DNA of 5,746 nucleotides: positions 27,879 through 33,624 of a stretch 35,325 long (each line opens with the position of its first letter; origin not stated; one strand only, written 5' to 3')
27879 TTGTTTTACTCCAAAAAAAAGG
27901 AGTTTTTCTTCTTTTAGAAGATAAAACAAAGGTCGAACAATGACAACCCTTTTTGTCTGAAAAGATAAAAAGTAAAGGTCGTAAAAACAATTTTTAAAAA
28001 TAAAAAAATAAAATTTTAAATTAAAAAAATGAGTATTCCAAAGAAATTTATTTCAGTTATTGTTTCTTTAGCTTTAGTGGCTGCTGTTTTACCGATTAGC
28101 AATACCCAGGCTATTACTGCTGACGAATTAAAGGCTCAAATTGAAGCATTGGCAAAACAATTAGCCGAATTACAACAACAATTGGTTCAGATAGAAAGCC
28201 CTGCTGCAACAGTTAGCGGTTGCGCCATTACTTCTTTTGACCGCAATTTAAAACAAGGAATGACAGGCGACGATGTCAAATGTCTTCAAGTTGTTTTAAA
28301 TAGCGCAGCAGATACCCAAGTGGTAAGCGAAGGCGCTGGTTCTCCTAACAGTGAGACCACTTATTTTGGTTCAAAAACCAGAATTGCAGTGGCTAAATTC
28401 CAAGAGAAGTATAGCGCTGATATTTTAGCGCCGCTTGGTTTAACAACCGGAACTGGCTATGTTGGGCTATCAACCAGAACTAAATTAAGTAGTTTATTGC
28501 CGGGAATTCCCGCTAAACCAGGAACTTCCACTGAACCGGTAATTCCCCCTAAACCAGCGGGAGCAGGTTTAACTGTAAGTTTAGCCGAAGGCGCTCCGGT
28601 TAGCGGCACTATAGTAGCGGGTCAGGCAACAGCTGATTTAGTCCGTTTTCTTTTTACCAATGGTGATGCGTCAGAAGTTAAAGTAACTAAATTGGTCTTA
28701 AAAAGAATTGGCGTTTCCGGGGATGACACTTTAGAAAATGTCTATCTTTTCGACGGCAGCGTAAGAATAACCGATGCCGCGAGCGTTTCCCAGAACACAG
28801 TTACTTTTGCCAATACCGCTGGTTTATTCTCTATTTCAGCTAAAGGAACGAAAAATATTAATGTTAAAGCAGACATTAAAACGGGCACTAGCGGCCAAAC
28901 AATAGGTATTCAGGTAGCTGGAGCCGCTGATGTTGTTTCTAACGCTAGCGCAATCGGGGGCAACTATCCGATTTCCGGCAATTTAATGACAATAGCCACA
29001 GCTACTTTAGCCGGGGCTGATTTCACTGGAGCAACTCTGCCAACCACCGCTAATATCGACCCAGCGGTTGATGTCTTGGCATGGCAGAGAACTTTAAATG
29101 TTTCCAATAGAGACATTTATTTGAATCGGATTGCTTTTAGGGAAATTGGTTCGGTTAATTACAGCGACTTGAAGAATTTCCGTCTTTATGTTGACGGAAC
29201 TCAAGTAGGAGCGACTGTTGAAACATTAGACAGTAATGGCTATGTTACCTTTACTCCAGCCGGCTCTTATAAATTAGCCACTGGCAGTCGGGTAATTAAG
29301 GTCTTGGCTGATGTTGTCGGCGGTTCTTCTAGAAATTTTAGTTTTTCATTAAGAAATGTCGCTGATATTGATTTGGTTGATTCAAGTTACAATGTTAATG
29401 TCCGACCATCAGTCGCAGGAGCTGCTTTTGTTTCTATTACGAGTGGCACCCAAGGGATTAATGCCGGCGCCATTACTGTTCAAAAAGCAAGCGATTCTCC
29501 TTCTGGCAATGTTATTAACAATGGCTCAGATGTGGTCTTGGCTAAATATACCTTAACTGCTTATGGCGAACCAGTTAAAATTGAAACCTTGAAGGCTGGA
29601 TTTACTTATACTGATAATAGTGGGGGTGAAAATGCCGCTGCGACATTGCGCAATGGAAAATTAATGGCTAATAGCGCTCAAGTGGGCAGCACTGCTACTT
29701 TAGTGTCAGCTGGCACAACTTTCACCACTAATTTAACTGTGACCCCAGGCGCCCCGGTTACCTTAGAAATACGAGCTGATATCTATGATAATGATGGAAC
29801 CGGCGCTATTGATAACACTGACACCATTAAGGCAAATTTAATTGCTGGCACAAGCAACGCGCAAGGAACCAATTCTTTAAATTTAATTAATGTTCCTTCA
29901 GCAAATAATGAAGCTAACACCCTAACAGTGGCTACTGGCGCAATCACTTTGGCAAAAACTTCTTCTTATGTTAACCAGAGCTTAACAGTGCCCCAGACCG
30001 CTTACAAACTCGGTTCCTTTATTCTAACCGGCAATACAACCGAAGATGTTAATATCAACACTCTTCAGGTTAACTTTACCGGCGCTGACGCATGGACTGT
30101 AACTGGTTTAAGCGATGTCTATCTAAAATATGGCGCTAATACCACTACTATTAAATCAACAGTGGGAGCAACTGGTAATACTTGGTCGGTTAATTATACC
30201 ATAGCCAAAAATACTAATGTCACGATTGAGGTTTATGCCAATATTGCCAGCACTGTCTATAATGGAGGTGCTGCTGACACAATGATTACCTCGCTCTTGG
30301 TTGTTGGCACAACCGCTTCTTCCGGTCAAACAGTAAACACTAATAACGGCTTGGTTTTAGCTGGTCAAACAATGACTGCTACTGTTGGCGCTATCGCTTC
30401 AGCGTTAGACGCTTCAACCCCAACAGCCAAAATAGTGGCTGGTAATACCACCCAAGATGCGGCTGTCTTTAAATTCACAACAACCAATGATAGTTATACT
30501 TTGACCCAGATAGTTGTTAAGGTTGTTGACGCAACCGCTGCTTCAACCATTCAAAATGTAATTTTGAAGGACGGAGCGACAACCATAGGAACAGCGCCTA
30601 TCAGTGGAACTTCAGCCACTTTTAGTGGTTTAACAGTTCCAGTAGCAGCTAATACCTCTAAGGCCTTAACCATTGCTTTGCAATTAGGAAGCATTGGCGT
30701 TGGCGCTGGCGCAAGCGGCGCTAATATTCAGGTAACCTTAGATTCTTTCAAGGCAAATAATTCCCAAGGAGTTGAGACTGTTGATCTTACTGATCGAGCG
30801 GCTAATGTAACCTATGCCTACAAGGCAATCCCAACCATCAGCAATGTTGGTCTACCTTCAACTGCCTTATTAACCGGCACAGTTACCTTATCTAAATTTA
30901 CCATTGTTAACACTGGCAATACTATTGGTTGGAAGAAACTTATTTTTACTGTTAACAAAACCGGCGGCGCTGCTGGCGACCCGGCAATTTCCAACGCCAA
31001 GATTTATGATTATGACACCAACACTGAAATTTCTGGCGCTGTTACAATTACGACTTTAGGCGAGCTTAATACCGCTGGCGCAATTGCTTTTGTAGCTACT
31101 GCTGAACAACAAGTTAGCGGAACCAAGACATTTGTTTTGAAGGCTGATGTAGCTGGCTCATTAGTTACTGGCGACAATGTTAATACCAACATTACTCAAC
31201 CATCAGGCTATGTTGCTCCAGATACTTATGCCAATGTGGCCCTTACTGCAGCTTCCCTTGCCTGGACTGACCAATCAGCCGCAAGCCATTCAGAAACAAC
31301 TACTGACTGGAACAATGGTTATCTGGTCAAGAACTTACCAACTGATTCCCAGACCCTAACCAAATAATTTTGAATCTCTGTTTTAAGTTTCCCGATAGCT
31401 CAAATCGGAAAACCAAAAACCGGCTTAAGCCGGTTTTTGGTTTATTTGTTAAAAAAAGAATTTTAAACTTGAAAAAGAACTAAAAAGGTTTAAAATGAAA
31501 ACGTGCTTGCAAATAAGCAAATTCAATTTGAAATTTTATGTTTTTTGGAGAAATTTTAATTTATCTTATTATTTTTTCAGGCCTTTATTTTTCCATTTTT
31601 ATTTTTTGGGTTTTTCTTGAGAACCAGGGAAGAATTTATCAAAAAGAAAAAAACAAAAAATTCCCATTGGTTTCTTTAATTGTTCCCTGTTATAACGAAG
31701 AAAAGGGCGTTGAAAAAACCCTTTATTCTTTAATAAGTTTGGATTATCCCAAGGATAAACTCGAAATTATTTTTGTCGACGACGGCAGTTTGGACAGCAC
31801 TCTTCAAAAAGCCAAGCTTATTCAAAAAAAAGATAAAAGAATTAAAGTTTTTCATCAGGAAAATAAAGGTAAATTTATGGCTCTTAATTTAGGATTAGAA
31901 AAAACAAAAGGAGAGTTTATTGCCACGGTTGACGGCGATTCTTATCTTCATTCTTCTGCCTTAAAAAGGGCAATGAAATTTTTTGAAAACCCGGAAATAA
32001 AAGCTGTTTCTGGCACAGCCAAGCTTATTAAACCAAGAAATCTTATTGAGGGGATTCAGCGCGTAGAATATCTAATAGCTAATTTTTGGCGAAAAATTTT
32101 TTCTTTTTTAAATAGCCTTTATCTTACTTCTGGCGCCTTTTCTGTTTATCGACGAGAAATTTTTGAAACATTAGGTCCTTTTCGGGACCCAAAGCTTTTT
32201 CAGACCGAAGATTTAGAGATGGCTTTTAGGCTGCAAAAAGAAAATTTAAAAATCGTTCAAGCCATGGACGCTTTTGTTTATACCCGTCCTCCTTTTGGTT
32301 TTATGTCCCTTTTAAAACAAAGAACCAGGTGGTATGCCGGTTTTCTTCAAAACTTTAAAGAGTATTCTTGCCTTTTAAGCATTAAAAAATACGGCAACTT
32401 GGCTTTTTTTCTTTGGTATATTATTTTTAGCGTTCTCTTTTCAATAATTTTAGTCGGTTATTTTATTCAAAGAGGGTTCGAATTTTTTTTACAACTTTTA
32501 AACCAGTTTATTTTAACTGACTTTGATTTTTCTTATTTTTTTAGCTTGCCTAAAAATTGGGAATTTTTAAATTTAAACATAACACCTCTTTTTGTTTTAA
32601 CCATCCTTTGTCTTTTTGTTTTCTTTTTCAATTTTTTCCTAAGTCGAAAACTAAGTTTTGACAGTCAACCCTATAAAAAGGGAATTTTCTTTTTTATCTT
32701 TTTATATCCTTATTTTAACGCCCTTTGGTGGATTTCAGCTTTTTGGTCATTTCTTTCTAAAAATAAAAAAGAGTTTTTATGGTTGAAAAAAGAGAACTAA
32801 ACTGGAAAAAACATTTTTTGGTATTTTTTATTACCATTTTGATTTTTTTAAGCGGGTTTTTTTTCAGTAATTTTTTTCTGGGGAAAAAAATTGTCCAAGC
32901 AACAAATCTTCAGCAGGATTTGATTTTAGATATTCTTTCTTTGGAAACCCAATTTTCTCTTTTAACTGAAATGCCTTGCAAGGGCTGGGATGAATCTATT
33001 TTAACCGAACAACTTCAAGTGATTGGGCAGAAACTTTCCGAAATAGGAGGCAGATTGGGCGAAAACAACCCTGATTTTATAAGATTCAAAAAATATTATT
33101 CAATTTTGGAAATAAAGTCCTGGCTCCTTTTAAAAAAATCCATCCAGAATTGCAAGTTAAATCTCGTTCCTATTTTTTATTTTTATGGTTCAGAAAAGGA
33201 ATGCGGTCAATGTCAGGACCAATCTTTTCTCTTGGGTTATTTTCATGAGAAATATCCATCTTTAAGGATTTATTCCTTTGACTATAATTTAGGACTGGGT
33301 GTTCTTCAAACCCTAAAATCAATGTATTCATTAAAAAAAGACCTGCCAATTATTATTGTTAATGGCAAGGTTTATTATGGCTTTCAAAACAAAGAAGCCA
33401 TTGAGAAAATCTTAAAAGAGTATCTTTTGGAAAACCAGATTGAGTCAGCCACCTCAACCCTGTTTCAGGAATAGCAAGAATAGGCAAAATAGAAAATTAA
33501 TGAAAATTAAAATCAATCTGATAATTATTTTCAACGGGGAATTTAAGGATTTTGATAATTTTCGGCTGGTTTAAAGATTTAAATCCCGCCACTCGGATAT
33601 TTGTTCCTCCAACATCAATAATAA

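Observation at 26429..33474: ECF sigma / anti-sigma-like pair next to a PG-tethered giant surface protein, a processive GT2 synthase and a membrane CxxC protein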

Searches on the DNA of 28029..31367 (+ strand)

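Call 68: search_rna_families(sources=[L023, L048, L050, L066, L076, L064], threshold=gathering)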
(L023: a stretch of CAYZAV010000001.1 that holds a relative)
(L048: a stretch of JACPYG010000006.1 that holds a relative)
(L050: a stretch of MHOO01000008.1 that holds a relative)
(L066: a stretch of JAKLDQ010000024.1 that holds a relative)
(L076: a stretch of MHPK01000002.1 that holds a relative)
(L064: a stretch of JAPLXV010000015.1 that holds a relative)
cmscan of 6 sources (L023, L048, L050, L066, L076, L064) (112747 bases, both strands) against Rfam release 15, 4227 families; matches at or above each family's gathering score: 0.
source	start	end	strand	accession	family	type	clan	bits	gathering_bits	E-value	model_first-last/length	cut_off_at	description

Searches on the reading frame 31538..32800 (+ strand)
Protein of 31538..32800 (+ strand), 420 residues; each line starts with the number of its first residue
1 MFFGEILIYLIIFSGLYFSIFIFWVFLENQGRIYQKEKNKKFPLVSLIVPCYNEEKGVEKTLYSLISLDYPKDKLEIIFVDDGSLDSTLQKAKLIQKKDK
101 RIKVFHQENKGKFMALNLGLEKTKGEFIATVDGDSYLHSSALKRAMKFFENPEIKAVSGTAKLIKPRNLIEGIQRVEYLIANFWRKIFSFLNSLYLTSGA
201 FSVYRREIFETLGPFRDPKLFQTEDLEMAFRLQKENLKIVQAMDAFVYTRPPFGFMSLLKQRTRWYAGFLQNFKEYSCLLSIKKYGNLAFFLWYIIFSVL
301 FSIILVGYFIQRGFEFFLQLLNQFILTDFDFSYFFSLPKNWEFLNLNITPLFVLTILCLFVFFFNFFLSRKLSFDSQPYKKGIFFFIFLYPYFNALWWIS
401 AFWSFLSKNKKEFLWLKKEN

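Call 3: search_protein_families(library=pfam, proteins=[window:31538-32800:+], max_evalue=0.1)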
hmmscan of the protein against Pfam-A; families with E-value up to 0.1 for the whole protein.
window:31538-32800:+ (420 aa): 6 families
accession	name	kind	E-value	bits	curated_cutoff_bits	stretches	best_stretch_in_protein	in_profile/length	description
PF00535.33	Glycos_transf_2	-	4.1e-32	111.8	23.3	1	46-212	1-167/168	Glycosyl transferase family 2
PF13641.12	Glyco_tranf_2_3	-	2.8e-27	96.6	27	1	45-268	3-230/230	Glycosyltransferase like family 2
PF13632.12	Glyco_trans_2_3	-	1.5e-17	64.5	27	1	128-354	2-185/198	Glycosyl transferase family group 2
PF10111.15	Glyco_tranf_2_2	-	3.8e-12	46.7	27.3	1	46-243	1-209/276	Glycosyltransferase like family 2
PF03142.21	Chitin_synth_2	-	6.5e-11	42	27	1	118-207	195-287/527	Chitin synthase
PF13506.12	Glyco_transf_21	-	1.1e-05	25.4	21.7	1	111-265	17-172/174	Glycosyl transferase family 21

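Call 4: search_protein_families(library=ncbifam, proteins=[window:31538-32800:+], max_evalue=0.1)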
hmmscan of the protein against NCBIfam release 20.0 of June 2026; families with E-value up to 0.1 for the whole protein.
window:31538-32800:+ (420 aa): 30 families (the best 25 are shown)
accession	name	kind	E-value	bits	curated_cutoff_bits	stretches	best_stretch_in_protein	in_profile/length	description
TIGR03937.1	PgaC_IcaA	equivalog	1.2e-48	166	422.3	1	6-410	5-395/407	poly-beta-1,6-N-acetyl-D-glucosamine synthase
TIGR03111.1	glyc2_xrt_Gpos1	hypoth_equivalog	6.2e-32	110.9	363.95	1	19-398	25-398/439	TIGR03111 family XrtG-associated glycosyltransferase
TIGR03965.1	mycofact_glyco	equivalog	2.3e-23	82.8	280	1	39-264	70-295/467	mycofactocin biosynthesis glycosyltransferase MftF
NF041875.1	EPS_EpsD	equivalog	8.9e-23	81.2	370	1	45-260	1-218/325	exopolysaccharide biosynthesis glycosyltransferase EpsD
NF047683.1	TeichurnBiosyTuaG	equivalog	5.3e-20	72.1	400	1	41-153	4-115/252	teichuronic acid biosynthesis protein TuaG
NF007482.0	PRK10073.1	equivalog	2.5e-18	66.2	423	1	41-153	4-114/334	glycosyltransferase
TIGR03030.1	CelA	equivalog_domain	3.4e-17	61.7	699.1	1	3-276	90-384/714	UDP-forming cellulose synthase catalytic subunit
TIGR04283.1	glyco_like_mftF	equivalog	3.8e-16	59.4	182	1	45-240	1-176/221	TIGR04283 family arsenosugar biosynthesis glycosyltransferase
TIGR04242.1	nodulat_NodC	equivalog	1.1e-15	57.6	550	1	13-266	17-281/395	chitooligosaccharide synthase NodC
NF008558.0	PRK11498.1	equivalog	1.2e-14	53.2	992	1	33-151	263-379/872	UDP-forming cellulose synthase catalytic subunit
NF053739.1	GlytfEpsEBac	equivalog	4.4e-14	52.1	450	1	43-168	1-126/265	glycosyltransferase EpsE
NF047588.1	GlcsyltransPgfSStrep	equivalog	7.4e-13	48.4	500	1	45-150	3-111/308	glycosyltransferase PgfS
NF050050.1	ProtGlycPglI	equivalog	1e-12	48.1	500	1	43-148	2-107/306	GalNAc(5)-diNAcBac-PP-undecaprenol beta-1,3-glucosyltransferase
TIGR03469.1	HpnB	hypoth_equivalog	3.5e-12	46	379.25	1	7-163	6-174/386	hopene-associated glycosyltransferase HpnB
NF038299.1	EPS_HpsN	equivalog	4.2e-11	42.4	425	1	43-160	1-118/317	hormogonium polysaccharide biosynthesis glycosyltransferase HpsN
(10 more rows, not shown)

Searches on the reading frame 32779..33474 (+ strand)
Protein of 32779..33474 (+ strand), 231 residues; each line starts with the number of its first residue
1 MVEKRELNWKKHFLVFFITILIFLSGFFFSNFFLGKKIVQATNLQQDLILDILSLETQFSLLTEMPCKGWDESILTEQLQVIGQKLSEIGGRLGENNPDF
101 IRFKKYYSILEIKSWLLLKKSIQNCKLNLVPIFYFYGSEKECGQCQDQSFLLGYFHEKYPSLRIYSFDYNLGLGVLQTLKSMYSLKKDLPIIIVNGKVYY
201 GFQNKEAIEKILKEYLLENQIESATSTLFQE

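Call 3: search_protein_families(library=pfam, proteins=[window:32779-33474:+], max_evalue=0.1)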
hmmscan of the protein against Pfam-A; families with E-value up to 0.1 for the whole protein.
window:32779-33474:+ (231 aa): 1 family
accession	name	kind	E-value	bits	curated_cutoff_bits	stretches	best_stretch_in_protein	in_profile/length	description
PF18312.6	ScsC_N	-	0.044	13.9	25.8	1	205-219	2-16/34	Copper resistance protein ScsC N-terminal domain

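Call 4: search_protein_families(library=ncbifam, proteins=[window:32779-33474:+], max_evalue=0.1)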
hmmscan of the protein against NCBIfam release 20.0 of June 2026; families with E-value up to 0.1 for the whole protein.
window:32779-33474:+ (231 aa): 1 family
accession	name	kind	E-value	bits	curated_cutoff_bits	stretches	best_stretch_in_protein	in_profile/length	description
NF002791.0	PRK02913.1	equivalog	0.027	14.5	152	1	20-58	92-129/152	DUF986 family protein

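Call 61: find_related_loci(query=window:32779-33474:+, collection=metagenome_contigs, flank=6000)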
Query window:32779-33474:+ (231 aa) in metagenome_contigs; peptide patterns used: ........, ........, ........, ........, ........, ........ (x = any residue, [..] = any of these).
278 stretches matched a pattern, but none encodes a relative of the query by tblastn (E <= 1e-3).

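Call 69: search_protein_representatives(protein=window:32779-33474:+)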
Query: 231 residues. Proteins with E-value up to 0.001 (for the whole library): 840; up to 1e-10: 402; up to 1e-30: 75. The best 150 are listed.
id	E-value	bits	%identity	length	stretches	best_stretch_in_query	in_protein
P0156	3.6e-68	245.9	51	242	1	4-227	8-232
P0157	8.1e-52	192.4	44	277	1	5-217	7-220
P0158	9.3e-52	192.2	43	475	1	5-212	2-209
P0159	1.1e-50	188.7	43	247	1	4-214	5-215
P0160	5.0e-48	180.0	40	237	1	7-226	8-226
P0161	1.3e-46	175.4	39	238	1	7-227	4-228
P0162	2.4e-46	174.6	41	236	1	5-221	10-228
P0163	2.2e-45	171.4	37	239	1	7-216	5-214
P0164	1.1e-44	169.1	37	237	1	8-227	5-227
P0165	1.6e-44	168.6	38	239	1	5-215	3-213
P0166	2.7e-44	167.8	37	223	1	8-228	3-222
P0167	7.0e-44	166.5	39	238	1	3-217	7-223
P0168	2.1e-43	164.9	40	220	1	8-216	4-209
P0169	1.5e-42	162.1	38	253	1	3-211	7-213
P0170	1.5e-42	162.1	39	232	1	11-227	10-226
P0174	1.3e-41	159.1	40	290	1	8-223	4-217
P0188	1.3e-36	142.7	34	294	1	5-218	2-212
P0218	4.1e-32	128.0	36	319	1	3-214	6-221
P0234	1.2e-29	119.9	33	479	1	8-215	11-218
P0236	2.0e-29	119.2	33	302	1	5-212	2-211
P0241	4.6e-29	118.0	35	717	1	8-219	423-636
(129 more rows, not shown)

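Call 70: search_protein_families(library=pfam, proteins=[P0241, P0158, P0234, P0218, P0156, P0174, P0188, P0236], max_evalue=0.01)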
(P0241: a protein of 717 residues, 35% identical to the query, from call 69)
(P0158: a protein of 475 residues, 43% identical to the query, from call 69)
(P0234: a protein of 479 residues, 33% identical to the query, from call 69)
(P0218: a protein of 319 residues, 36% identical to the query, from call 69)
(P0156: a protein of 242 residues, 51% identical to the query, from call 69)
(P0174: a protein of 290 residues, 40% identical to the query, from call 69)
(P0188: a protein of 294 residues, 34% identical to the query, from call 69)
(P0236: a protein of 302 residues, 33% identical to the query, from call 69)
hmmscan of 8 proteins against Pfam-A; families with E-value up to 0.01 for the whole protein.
P0241 (717 aa): 8 families
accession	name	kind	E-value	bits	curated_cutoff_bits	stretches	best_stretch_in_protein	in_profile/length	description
PF00535.33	Glycos_transf_2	-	2.6e-30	106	23.3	1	48-214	2-168/168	Glycosyl transferase family 2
PF13641.12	Glyco_tranf_2_3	-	2e-27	97.1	27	1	46-267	3-230/230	Glycosyltransferase like family 2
PF13632.12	Glyco_trans_2_3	-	1.9e-15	57.6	27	1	128-359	2-193/198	Glycosyl transferase family group 2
PF13506.12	Glyco_transf_21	-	7.5e-14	52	21.7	1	112-265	18-173/174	Glycosyl transferase family 21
PF10111.15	Glyco_tranf_2_2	-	5.4e-07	29.8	27.3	1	48-253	2-221/276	Glycosyltransferase like family 2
PF13704.12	Glyco_tranf_2_4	-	0.0001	23.2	27.5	1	63-138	7-85/98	Glycosyl transferase family 2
PF18572.7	T6PP_N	-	0.0048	17.3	25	0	446-518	27-90/99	Trehalose-6-phosphate phosphatase N-terminal helical bundle domain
PF00085.26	Thioredoxin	-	0.006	17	23.5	0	550-616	20-83/103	Thioredoxin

P0158 (475 aa): 1 family
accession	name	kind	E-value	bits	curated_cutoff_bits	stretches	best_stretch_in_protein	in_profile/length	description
PF02585.22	PIG-L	-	7.3e-11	43.1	28.2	1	222-362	2-128/129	GlcNAc-PI de-N-acetylase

P0234 (479 aa): 2 families
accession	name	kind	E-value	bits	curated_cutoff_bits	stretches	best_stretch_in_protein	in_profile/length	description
PF02585.22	PIG-L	-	2.5e-12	47.8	28.2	1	226-369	2-128/129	GlcNAc-PI de-N-acetylase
PF00085.26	Thioredoxin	-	0.0011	19.4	23.5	1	132-204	20-87/103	Thioredoxin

P0218 (319 aa): 0 families

P0156 (242 aa): 0 families

P0174 (290 aa): 0 families

P0188 (294 aa): 0 families

P0236 (302 aa): 0 families
